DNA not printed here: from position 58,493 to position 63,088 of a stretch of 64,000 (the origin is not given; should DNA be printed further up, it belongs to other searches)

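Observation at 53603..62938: Two low-complexity exported proteins share a C-terminal C-x17-C module and precede tamAB: candidate surface-protein system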

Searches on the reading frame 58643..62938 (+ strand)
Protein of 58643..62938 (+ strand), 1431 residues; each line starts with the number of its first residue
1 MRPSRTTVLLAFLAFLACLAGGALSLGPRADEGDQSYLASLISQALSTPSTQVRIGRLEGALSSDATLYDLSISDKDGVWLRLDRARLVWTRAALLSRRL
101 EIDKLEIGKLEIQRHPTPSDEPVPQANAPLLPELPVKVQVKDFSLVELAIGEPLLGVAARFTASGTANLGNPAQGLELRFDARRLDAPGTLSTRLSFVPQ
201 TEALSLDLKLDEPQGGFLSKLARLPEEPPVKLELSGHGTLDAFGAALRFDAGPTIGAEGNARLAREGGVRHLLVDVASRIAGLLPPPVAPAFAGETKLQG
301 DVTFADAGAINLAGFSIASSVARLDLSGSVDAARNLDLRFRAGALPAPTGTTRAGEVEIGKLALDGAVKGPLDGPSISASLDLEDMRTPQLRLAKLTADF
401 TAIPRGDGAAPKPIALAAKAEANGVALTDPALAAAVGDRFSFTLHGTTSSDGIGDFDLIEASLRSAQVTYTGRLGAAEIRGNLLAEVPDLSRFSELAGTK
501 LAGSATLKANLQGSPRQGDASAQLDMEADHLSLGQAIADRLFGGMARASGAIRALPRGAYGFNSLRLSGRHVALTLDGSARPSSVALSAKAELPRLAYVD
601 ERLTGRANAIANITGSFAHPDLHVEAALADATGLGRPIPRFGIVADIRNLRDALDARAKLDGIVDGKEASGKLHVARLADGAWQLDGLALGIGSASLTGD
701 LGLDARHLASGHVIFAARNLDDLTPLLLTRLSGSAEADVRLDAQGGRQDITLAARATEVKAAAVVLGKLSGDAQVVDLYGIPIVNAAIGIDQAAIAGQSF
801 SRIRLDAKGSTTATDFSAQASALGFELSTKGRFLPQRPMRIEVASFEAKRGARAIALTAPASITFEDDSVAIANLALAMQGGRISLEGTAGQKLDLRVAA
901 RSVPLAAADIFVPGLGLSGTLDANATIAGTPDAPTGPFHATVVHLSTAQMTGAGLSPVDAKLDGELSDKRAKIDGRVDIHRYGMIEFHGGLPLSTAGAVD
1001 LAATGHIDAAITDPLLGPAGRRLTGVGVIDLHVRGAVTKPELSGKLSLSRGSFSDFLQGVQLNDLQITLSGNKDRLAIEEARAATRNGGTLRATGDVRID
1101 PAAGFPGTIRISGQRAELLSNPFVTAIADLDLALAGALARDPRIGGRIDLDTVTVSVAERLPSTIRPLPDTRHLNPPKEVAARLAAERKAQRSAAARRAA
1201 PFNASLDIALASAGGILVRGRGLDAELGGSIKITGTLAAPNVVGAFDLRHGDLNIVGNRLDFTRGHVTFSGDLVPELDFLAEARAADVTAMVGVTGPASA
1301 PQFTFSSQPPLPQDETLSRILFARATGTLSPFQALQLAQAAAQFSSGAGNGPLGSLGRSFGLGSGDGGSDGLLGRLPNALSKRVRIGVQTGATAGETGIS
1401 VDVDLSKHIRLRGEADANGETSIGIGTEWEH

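Call 4: search_protein_families(library=pfam, proteins=[window:58643-62938:+], max_evalue=0.1)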
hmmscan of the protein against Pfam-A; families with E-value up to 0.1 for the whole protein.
window:58643-62938:+ (1431 aa): 1 family
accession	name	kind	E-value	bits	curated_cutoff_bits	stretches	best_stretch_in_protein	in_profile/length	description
PF04357.19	TamB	-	5.4e-49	167.9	22.4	1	1082-1424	4-374/381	TamB, inner membrane protein subunit of TAM complex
